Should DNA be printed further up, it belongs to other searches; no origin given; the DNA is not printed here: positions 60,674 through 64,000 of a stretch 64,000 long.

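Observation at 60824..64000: Very large polytopic membrane protein fused to a NapC/NirT-type multiheme cytochrome, missing from the ORF track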

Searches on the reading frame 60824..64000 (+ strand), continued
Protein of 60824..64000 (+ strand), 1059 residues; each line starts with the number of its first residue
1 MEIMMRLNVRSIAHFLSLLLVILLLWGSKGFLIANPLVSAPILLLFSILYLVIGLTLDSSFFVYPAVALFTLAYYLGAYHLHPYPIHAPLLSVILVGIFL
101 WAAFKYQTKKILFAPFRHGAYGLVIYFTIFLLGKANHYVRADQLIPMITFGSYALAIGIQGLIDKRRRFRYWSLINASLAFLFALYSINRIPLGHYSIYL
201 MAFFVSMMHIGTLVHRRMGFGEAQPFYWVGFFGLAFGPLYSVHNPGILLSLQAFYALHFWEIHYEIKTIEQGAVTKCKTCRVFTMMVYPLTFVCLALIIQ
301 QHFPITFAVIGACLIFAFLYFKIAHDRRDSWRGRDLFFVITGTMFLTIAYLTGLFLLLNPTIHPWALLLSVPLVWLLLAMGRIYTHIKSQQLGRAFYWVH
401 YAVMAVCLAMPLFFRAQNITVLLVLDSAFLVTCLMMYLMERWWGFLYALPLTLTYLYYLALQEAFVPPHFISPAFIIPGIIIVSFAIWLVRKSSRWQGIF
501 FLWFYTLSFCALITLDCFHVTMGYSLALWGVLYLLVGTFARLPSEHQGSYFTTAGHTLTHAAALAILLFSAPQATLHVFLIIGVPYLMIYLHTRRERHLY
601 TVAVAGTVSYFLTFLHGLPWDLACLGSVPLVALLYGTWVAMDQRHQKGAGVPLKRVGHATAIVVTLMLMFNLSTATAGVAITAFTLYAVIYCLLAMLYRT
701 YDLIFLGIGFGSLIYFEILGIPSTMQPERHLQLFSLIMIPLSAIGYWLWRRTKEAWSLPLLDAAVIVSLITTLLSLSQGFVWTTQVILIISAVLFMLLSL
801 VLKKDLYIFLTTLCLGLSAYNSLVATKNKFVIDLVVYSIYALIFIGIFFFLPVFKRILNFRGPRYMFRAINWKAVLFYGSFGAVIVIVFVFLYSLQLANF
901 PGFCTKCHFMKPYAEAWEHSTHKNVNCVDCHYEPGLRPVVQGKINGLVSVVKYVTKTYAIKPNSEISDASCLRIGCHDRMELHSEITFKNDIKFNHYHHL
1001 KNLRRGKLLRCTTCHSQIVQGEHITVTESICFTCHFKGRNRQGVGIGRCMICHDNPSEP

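Call 35: predict_structure(alignment_id=A3)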
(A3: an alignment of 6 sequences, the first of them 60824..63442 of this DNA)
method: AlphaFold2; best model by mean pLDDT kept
length: 873 residues; sequences in the alignment: 6
mean_pLDDT: 62.8   pTM: 0.46
mean pLDDT of the five models: 62.8, 59.6, 48.5, 46.3, 41.7
residues with pLDDT >= 90: 0; 70-90: 282; 50-70: 464; < 50: 127
segments of 3 or more residues with pLDDT < 50: 1-20, 22-24, 273-276, 671-680, 692-725, 830-873
pLDDT, mean of each block of 10 residues (from residue 1): 32 46 49 59 65 63 68 69 62 78 72 72 74 64 75 78 65 73 64 57 72 74 71 58 58 64 61 52 55 57 64 70 60 58 74 70 70 74 68 66 65 60 73 72 66 73 69 78 76 69 77 72 82 82 70 80 74 77 83 73 70 56 55 63 58 63 60 48 52 46 38 37 49 58 63 53 57 56 64 65 55 55 52 47 40 35 33 25
secondary structure, 60 per line:
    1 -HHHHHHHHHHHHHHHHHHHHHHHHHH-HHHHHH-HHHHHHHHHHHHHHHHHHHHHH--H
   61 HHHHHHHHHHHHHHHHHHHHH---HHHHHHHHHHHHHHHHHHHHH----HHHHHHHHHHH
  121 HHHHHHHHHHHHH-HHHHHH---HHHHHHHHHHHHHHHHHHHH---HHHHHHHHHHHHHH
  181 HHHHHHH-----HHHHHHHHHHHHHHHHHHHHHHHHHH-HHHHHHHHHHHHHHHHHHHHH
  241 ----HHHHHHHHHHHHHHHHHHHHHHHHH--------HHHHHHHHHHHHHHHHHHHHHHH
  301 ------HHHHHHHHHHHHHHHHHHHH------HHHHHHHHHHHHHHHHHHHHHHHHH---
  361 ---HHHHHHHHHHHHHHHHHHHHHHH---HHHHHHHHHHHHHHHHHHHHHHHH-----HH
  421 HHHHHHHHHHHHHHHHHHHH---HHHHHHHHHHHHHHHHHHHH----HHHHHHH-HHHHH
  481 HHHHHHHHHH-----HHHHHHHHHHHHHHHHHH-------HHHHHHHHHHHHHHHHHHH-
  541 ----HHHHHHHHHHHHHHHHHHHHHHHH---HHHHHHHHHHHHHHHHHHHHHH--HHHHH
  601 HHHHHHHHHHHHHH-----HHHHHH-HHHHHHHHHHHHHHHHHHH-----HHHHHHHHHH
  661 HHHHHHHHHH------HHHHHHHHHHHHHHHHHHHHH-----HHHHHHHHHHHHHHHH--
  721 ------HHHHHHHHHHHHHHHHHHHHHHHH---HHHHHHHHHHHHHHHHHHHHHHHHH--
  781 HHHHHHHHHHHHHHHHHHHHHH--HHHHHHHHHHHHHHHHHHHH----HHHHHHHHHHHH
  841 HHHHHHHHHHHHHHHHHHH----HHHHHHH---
elements in order (helices of 4 or more, strands of 3 or more residues): H2-27 H29-34 H36-57 H60-81 H85-105 H110-133 H135-140 H144-163 H167-187 H193-218 H220-240 H245-269 H278-300 H307-326 H333-357 H364-386 H390-413 H419-440 H444-463 H468-474 H476-490 H496-513 H521-539 H545-568 H572-593 H596-614 H620-625 H627-645 H651-670 H677-697 H703-718 H727-750 H754-778 H781-802 H805-824 H829-859 H864-870
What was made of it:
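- Tried and rejected: A first AF2 model from 6 sequences was poor (pLDDT 62.8, call 35).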

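Call 39: search_protein_representatives(alignment_id=A3)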
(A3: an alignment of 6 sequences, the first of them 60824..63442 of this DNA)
Query: 6 sequences, 870 profile positions. Proteins with E-value up to 0.001 (for the whole library): 100; up to 1e-10: 70; up to 1e-30: 34. The best 100 are listed.
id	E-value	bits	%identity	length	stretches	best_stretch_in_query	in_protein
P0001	0.0e+00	1517.0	-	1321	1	1-870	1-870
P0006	0.0e+00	1122.2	-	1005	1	6-870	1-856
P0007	3.1e-156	538.6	-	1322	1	1-870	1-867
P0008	5.3e-131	455.1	-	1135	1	6-870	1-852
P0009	7.7e-101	355.3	-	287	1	311-593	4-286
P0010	1.6e-84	301.3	-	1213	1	7-848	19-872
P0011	2.8e-74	267.4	-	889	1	162-852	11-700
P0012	1.4e-69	251.9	-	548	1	6-542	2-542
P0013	3.5e-69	250.6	-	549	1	6-535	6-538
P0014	1.1e-62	229.1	-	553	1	5-539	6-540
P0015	1.9e-62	228.3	-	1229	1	6-861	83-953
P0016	3.8e-62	227.3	-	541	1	7-507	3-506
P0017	3.2e-61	224.2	-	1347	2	171-869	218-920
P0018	2.8e-52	194.6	-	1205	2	278-869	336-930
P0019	2.3e-51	191.7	-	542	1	5-536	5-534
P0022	1.2e-47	179.4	-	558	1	6-537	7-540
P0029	1.9e-39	152.2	-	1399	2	7-671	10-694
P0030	1.6e-38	149.2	-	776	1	555-870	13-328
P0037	1.2e-33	133.0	-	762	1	551-870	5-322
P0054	6.2e-19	84.3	-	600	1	546-859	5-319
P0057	3.9e-18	81.7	-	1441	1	5-869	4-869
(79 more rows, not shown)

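Call 41: find_encoding_contigs(protein=P0030, flank=10000, max_places=3)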
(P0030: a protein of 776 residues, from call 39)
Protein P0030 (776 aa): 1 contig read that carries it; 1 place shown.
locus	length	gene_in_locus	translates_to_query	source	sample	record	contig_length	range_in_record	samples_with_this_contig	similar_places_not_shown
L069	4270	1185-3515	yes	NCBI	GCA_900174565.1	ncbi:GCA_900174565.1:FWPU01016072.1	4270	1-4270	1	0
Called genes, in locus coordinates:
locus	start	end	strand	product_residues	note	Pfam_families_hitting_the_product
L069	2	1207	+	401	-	?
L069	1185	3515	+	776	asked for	PF03264:Cytochrom_NNT, PF14522:Cytochrome_C7 (faint), PF14537:Cytochrom_c3_2 (weak)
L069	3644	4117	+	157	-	-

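Call 43: find_encoding_contigs(protein=P0037, flank=10000, max_places=3)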
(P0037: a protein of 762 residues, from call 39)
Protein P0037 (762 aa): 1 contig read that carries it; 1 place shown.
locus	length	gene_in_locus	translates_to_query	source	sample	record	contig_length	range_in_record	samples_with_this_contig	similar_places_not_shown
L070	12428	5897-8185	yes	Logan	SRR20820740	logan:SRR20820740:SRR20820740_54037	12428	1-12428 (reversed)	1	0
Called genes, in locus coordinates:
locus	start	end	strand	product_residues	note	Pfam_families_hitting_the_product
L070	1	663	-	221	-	?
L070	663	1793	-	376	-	PF00512:HisKA, PF02518:HATPase_c, PF14501:HATPase_c_5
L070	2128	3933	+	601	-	PF02310:B12-binding, PF04055:Radical_SAM (weak)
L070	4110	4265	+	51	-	-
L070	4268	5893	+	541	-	-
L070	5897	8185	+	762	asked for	PF03264:Cytochrom_NNT (weak), PF02085:Cytochrom_CIII (faint), PF14522:Cytochrome_C7 (faint), PF14537:Cytochrom_c3_2 (faint)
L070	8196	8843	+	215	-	PF13484:Fer4_16 (faint), PF13183:Fer4_8, PF13187:Fer4_9, PF13534:Fer4_17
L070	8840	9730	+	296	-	PF02754:CCG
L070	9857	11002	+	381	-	PF00890:FAD_binding_2 (weak), PF07992:Pyr_redox_2 (weak), PF12831:FAD_oxidored (weak), PF13450:NAD_binding_8 (weak), PF00037:Fer4 (weak), PF01257:2Fe-2S_thioredx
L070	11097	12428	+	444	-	?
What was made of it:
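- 60824..62458 (+): Membrane module A (aa 1-545): transmembrane helices 1-20, i.e. five four-helix repeat units. In some lineages it is encoded as a separate ~540-aa protein. L070 has the 541-aa N-half gene 4 nt upstream of the C-half gene (call 43).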

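Call 44: find_encoding_contigs(protein=P0054, flank=10000, max_places=3)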
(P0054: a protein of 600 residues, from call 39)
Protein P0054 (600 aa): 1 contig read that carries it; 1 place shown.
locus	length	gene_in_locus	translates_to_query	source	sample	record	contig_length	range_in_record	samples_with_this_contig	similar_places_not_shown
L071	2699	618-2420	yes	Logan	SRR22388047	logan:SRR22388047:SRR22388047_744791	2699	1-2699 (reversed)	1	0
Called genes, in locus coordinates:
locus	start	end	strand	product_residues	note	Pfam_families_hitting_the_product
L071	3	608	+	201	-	?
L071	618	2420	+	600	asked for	PF03264:Cytochrom_NNT (weak), PF14522:Cytochrome_C7 (faint)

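Call 56: search_protein_families(library=pfam, proteins=[L013:12907-14229:+, L013:14226-16085:+, L013:16055-17872:+, L010:9971-10750:+, L010:22268-22684:+, L010:22707-24371:+, L004:13109-13354:+, L070:4110-4265:+, L070:9857-11002:+], max_evalue=0.001)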
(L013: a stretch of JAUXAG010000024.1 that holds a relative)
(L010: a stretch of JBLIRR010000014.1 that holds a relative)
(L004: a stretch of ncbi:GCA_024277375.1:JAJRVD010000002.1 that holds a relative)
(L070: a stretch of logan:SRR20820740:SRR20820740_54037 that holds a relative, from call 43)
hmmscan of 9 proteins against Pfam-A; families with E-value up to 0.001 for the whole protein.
L013:12907-14229:+ (440 aa): 11 families
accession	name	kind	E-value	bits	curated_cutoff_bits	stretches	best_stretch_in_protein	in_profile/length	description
PF01257.25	2Fe-2S_thioredx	-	7.7e-47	159.2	24.8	1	282-424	2-144/145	Thioredoxin-like [2Fe-2S] ferredoxin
PF12831.13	FAD_oxidored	-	3.1e-08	33.8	27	1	145-182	2-39/416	FAD dependent oxidoreductase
PF07992.20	Pyr_redox_2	-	1.2e-07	32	26.1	1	144-244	2-82/291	Pyridine nucleotide-disulphide oxidoreductase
PF13450.12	NAD_binding_8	-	6.3e-07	30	21.9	1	147-182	1-36/68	NAD(P)-binding Rossmann-like domain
PF01266.30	DAO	-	9.9e-07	29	27.9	1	144-179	1-36/353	FAD dependent oxidoreductase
PF00890.30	FAD_binding_2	-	2.7e-06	27.3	20.4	1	145-182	2-39/414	FAD binding domain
PF01134.28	GIDA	-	4.5e-06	26.4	22.1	1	145-198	2-45/391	Glucose inhibited division protein A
PF13738.12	Pyr_redox_3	-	8.8e-06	25.6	30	1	129-235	151-251/305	Pyridine nucleotide-disulphide oxidoreductase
PF00070.33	Pyr_redox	-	1.9e-05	25.5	22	1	144-226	1-70/82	Pyridine nucleotide-disulphide oxidoreductase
PF03486.20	HI0933_like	-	0.00021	21.3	50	1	144-182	2-40/244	HI0933-like protein Rossmann domain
PF01946.23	Thi4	-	0.0005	19.8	26.2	1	141-183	16-59/235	Thi4 family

L013:14226-16085:+ (619 aa): 11 families
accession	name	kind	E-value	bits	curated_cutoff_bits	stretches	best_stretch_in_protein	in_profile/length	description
PF01512.22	Complex1_51K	-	5.9e-46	156.5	31.2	1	181-352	1-149/150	Nuo51 FMN-binding domain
PF10589.14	NADH_4Fe-4S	-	9.7e-33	112.3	23.5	1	463-547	1-85/85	NADH-ubiquinone oxidoreductase-F iron-sulfur binding region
PF00037.32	Fer4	-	4.9e-11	42.4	21.1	2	565-586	2-23/24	4Fe-4S binding domain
PF13237.11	Fer4_10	-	2.9e-08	34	25.5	1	566-612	4-53/53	4Fe-4S dicluster domain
PF14697.11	Fer4_21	-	3.1e-08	34.1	35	1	566-615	3-56/59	4Fe-4S dicluster domain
PF12837.12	Fer4_6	-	1.3e-07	31.7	25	2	565-585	3-23/24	4Fe-4S binding domain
PF01257.25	2Fe-2S_thioredx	-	2.5e-07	31.1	24.8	1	26-103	63-143/145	Thioredoxin-like [2Fe-2S] ferredoxin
PF13187.11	Fer4_9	-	1.2e-06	28.9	27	1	571-614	2-50/52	4Fe-4S dicluster domain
PF10531.15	SLBB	-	1.2e-06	28.6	27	1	376-424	2-53/55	SLBB domain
PF12797.12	Fer4_2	-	1.7e-06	28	24.5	0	565-583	4-22/22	4Fe-4S binding domain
PF12838.12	Fer4_7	-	4.1e-05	24.4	27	1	571-615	2-52/52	4Fe-4S dicluster domain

L013:16055-17872:+ (605 aa): 14 families
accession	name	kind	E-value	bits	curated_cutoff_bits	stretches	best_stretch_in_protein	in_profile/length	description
PF13510.11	Fer2_4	-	2.4e-18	66.4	22.8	1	13-91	2-81/82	2Fe-2S iron-sulfur cluster binding domain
PF00037.32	Fer4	-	1.1e-16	60.3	21.1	1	175-193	6-24/24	4Fe-4S binding domain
PF12838.12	Fer4_7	-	1.4e-16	61.1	27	3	177-257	2-52/52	4Fe-4S dicluster domain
PF12837.12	Fer4_6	-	5.9e-16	58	25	2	230-258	1-24/24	4Fe-4S binding domain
PF14697.11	Fer4_21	-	2.8e-13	50.2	35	1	132-192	4-57/59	4Fe-4S dicluster domain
PF12797.12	Fer4_2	-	1.1e-12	47.5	24.5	2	230-255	2-22/22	4Fe-4S binding domain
PF13484.11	Fer4_16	-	5e-11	43.7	30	1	177-255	2-65/66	4Fe-4S double cluster binding domain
PF13187.11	Fer4_9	-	1.6e-10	41.3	27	0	532-584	2-50/52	4Fe-4S dicluster domain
PF25160.1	LdpA_Fe-S-bd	-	1e-09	38.4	27.6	0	233-259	18-44/49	LdpA Fe-S cluster-binding domain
PF13237.11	Fer4_10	-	1.7e-09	37.9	25.5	0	231-269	2-37/53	4Fe-4S dicluster domain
PF00111.32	Fer2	-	1.9e-09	37.8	21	1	21-69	7-51/77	2Fe-2S iron-sulfur cluster binding domain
PF12798.12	Fer4_3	-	1e-05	26.4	27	0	177-191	1-15/15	4Fe-4S binding domain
PF13183.11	Fer4_8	-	3.3e-05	24.8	27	0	531-583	4-66/68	4Fe-4S dicluster domain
PF17179.9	Fer4_22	-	0.00018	22.7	27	0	177-189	2-14/95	4Fe-4S dicluster domain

L010:9971-10750:+ (259 aa): 2 families
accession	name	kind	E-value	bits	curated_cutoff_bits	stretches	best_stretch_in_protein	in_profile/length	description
PF03264.19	Cytochrom_NNT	-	2.6e-12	47.3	24.1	1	11-105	4-98/174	NapC/NirT cytochrome c family, N-terminal region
PF14522.11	Cytochrome_C7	-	0.00017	21.7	24.8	1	140-198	3-66/67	Cytochrome c7 and related cytochrome c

L010:22268-22684:+ (138 aa): 1 family
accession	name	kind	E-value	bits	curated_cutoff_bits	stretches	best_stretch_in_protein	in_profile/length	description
PF00072.30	Response_reg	-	1.5e-17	64.2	30.2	1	14-131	1-110/111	Response regulator receiver domain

L010:22707-24371:+ (554 aa): 5 families
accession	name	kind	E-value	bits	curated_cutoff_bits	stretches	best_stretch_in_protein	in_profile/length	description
PF02518.31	HATPase_c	-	2.6e-30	105.6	26.4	1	420-530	2-110/111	Histidine kinase-, DNA gyrase B-, and HSP90-like ATPase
PF00672.30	HAMP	-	4.9e-14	52.8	25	1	218-264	6-52/53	HAMP domain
PF00512.31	HisKA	-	4.2e-09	36.8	26.9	1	309-376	2-66/66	His Kinase A (phospho-acceptor) domain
PF14501.12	HATPase_c_5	-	0.00023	21.5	22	1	424-519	6-94/102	GHKL domain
PF13589.12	HATPase_c_3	-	0.00066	20.1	25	0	428-495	7-75/137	Histidine kinase-, DNA gyrase B-, and HSP90-like ATPase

L004:13109-13354:+ (81 aa): 2 families
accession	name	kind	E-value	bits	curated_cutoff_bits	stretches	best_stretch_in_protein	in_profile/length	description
PF14537.11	Cytochrom_c3_2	-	3.1e-06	28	25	1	13-71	5-65/79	Cytochrome c3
PF02085.21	Cytochrom_CIII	-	0.00012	22.8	22.9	1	13-74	29-86/101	Class III cytochrome C family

L070:4110-4265:+ (51 aa): 0 families

L070:9857-11002:+ (381 aa): 11 families
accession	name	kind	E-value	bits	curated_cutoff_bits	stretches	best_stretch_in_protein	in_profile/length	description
PF01257.25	2Fe-2S_thioredx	-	6.4e-50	169.2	24.8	1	237-380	1-144/145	Thioredoxin-like [2Fe-2S] ferredoxin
PF12831.13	FAD_oxidored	-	2.9e-07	30.6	27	1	102-138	3-39/416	FAD dependent oxidoreductase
PF07992.20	Pyr_redox_2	-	7.6e-07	29.3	26.1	1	101-200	3-82/291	Pyridine nucleotide-disulphide oxidoreductase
PF13450.12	NAD_binding_8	-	3.6e-06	27.6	21.9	1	103-140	1-38/68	NAD(P)-binding Rossmann-like domain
PF00890.30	FAD_binding_2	-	7.5e-06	25.8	20.4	1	101-138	2-39/414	FAD binding domain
PF00037.32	Fer4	-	2.3e-05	24.4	21.1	1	196-213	3-20/24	4Fe-4S binding domain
PF14697.11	Fer4_21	-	3e-05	24.5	35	1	190-214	30-54/59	4Fe-4S dicluster domain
PF01266.30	DAO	-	6.2e-05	23.1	27.9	1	101-135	2-36/353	FAD dependent oxidoreductase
PF01134.28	GIDA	-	0.00011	21.9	22.1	1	102-156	3-47/391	Glucose inhibited division protein A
PF13237.11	Fer4_10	-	0.00023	21.5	25.5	1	197-222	5-31/53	4Fe-4S dicluster domain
PF13738.12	Pyr_redox_3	-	0.00025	20.8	30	0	93-195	159-255/305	Pyridine nucleotide-disulphide oxidoreductase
